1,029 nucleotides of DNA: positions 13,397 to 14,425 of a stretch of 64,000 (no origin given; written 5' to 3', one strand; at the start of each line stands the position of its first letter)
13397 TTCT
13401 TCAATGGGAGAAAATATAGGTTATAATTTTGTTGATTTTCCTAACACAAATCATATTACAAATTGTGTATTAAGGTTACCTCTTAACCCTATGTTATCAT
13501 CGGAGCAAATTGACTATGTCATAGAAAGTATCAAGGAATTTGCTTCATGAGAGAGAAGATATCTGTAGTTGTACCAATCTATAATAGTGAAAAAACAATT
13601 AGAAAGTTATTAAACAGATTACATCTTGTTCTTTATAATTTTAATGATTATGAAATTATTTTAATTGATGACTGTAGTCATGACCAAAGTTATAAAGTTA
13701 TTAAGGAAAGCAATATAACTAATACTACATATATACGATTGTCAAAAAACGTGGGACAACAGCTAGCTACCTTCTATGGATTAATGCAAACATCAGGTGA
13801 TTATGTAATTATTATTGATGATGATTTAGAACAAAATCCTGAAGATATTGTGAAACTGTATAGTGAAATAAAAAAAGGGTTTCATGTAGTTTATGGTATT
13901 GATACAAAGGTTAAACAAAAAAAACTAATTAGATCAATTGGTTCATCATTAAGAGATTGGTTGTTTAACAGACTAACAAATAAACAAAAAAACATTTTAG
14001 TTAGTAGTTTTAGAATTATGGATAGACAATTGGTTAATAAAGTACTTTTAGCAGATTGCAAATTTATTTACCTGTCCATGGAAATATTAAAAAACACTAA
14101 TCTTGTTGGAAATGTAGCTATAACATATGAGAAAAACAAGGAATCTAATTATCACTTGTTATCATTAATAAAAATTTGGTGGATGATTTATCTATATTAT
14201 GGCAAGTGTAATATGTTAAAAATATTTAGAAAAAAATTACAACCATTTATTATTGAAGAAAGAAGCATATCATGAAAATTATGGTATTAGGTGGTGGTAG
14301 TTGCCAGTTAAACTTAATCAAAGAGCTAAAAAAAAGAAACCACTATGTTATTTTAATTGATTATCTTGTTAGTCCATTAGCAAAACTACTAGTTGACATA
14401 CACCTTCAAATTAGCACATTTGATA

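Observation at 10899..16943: Translationally coupled five-gene cassette: GT-C, WecE-type aminotransferase, GT2, ATP-grasp ligase and DASS-type permease; a possible novel envelope amino-sugar decoration pathway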

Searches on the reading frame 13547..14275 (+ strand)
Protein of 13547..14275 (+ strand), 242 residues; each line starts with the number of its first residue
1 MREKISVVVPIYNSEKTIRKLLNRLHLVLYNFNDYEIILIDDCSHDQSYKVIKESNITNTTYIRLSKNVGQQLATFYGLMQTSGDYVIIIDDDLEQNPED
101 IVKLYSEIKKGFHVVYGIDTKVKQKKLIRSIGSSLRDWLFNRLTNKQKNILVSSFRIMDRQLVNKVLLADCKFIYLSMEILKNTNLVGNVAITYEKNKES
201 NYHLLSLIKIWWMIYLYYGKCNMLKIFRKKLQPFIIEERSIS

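Call 3: search_protein_families(library=pfam, proteins=[window:13547-14275:+], max_evalue=0.01)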
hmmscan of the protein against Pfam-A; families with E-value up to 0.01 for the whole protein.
window:13547-14275:+ (242 aa): 3 families
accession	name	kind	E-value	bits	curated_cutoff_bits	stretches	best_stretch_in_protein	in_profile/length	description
PF00535.33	Glycos_transf_2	-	1.6e-25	90.4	23.3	1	6-165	1-166/168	Glycosyl transferase family 2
PF10111.15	Glyco_tranf_2_2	-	0.00023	21.2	27.3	1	6-104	1-102/276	Glycosyltransferase like family 2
PF13641.12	Glyco_tranf_2_3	-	0.0058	17.1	27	1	5-101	3-104/230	Glycosyltransferase like family 2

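Call 4: search_protein_families(library=ncbifam, proteins=[window:13547-14275:+], max_evalue=0.01)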
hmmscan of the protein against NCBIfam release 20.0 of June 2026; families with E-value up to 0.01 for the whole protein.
window:13547-14275:+ (242 aa): 22 families
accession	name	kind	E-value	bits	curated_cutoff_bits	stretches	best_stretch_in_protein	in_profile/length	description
NF007986.1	PRK10714.1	equivalog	5.6e-26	91.3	529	1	3-212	6-220/316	undecaprenyl-phosphate 4-deoxy-4-formamido-L-arabinose transferase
NF047588.1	GlcsyltransPgfSStrep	equivalog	5e-22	78.5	500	1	4-167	2-168/308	glycosyltransferase PgfS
NF041875.1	EPS_EpsD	equivalog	1e-14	54.7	370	1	5-101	1-97/325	exopolysaccharide biosynthesis glycosyltransferase EpsD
TIGR04182.1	glyco_TIGR04182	equivalog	1.1e-13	51.2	325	1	5-206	2-203/293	S-layer glycoprotein N-glycosyltransferase AglJ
NF007482.0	PRK10073.1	equivalog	9.7e-13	47.8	423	1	3-99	6-101/334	glycosyltransferase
NF047683.1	TeichurnBiosyTuaG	equivalog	1.3e-12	47.9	400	1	2-104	5-107/252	teichuronic acid biosynthesis protein TuaG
TIGR03937.1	PgaC_IcaA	equivalog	4e-12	45.8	422.3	1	3-93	45-135/407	poly-beta-1,6-N-acetyl-D-glucosamine synthase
TIGR03111.1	glyc2_xrt_Gpos1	hypoth_equivalog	9e-12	44.5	363.95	1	4-129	50-177/439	TIGR03111 family XrtG-associated glycosyltransferase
TIGR03965.1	mycofact_glyco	equivalog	6.1e-11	41.9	280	1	3-99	74-170/467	mycofactocin biosynthesis glycosyltransferase MftF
NF050050.1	ProtGlycPglI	equivalog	1.7e-10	40.8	500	1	4-118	3-118/306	GalNAc(5)-diNAcBac-PP-undecaprenol beta-1,3-glucosyltransferase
TIGR04283.1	glyco_like_mftF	equivalog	4.3e-10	39.5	182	1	5-136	1-125/221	TIGR04283 family arsenosugar biosynthesis glycosyltransferase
NF007453.0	PRK10018.1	equivalog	3.4e-09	36.8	382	1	4-102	7-105/280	colanic acid biosynthesis glycosyltransferase WcaA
NF038302.1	EPS_HpsE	equivalog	3.7e-09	36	300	1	5-103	3-106/307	hormogonium polysaccharide biosynthesis glycosyltransferase HpsE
TIGR04017.1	WcaA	equivalog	7.1e-09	35.7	495.75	1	4-101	6-103/279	colanic acid biosynthesis glycosyltransferase WcaA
NF053739.1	GlytfEpsEBac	equivalog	8e-09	34.9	450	1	4-93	2-92/265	glycosyltransferase EpsE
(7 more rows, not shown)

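Call 28: search_solved_structures(query=window:13547-14275:+, max_evalue=0.001)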
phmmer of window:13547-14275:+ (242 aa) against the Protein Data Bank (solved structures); distinct sequences matched with E-value up to 0.001: 18.
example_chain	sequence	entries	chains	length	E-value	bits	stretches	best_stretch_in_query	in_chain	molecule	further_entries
9hwj_A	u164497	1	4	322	2.6e-19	73.1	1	3-175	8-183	Undecaprenyl-phosphate 4-deoxy-4-formamido-L-arabinose transferase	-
9bhc_C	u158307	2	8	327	5.3e-19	72.1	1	3-170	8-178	Undecaprenyl-phosphate 4-deoxy-4-formamido-L-arabinose transferase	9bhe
8vxh_A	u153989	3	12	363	7e-19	71.7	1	3-170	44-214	Undecaprenyl-phosphate 4-deoxy-4-formamido-L-arabinose transferase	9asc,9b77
5eke_A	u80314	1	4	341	4.9e-16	62.4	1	4-166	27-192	Uncharacterized glycosyltransferase sll0501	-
5ekp_C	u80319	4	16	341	4.9e-16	62.4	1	4-166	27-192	Uncharacterized glycosyltransferase sll0501 | Glycosyltransferase sll0501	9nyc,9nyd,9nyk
9nye_A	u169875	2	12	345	5e-16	62.3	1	4-166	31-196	Glycosyltransferase sll0501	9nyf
5mlz_A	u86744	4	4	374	1.8e-14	57.3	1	4-118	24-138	Dolichol monophosphate mannose synthase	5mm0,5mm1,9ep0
5tze_C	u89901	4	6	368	2.6e-11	46.9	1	4-101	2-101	Glycosyl transferase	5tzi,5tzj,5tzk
5tz8_A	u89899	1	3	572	3.8e-11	46.4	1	4-101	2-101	Glycosyl transferase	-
2z86_A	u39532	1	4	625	1.1e-10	44.9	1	4-105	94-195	Chondroitin synthase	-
2z87_A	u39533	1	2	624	1.1e-10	44.9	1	4-105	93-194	Chondroitin synthase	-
5hea_A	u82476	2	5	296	5.5e-09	39.3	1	3-93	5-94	Putative glycosyltransferase (GalT1)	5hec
3bcv_A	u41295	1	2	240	6.9e-08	35.7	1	3-107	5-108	Putative glycosyltransferase protein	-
8vh7_A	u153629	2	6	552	3.7e-06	30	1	5-94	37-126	Heparosan synthase B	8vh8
8viw_A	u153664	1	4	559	3.9e-06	30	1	5-94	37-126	Heparosan synthase B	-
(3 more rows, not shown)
